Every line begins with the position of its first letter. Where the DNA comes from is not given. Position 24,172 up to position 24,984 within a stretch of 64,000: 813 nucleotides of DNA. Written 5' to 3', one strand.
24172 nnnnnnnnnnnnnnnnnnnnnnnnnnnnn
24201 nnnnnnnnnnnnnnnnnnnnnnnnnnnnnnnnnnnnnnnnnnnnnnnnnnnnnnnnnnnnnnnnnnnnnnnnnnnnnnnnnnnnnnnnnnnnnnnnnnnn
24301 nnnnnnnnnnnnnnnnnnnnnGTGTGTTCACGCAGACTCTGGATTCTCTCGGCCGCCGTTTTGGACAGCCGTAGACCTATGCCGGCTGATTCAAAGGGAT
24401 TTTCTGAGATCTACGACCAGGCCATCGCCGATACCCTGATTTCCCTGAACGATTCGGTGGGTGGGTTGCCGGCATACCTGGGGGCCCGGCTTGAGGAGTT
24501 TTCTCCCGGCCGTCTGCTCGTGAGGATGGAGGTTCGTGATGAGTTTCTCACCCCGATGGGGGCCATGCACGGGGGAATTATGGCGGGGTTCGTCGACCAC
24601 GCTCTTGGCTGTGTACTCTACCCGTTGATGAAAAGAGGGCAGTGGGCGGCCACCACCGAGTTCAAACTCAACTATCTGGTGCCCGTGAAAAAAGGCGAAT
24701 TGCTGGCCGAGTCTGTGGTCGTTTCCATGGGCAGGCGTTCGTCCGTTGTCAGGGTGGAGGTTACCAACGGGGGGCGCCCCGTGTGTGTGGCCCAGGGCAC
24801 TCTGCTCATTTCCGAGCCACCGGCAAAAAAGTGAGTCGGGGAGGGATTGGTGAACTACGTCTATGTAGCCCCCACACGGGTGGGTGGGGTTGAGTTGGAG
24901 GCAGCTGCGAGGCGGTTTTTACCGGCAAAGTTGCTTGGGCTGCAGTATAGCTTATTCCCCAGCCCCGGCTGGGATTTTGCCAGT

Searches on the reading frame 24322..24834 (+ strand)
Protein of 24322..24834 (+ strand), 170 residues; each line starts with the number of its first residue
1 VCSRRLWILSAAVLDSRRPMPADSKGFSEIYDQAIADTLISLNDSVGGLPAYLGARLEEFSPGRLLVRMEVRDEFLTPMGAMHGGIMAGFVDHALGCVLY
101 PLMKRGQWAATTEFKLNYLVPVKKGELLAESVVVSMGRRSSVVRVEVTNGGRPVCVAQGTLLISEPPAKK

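Call 17: search_protein_families(library=pfam, proteins=[window:24322-24834:+], max_evalue=0.001)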
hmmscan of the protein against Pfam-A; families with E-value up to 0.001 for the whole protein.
window:24322-24834:+ (170 aa): 2 families
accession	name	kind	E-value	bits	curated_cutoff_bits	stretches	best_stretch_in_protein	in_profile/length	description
PF03061.28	4HBT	-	8.8e-15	55.2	20.6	1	79-155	1-78/79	Thioesterase superfamily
PF13622.12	4HBT_3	-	8e-08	32.9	24.3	1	78-160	7-81/83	Acyl-CoA thioesterase N-terminal domain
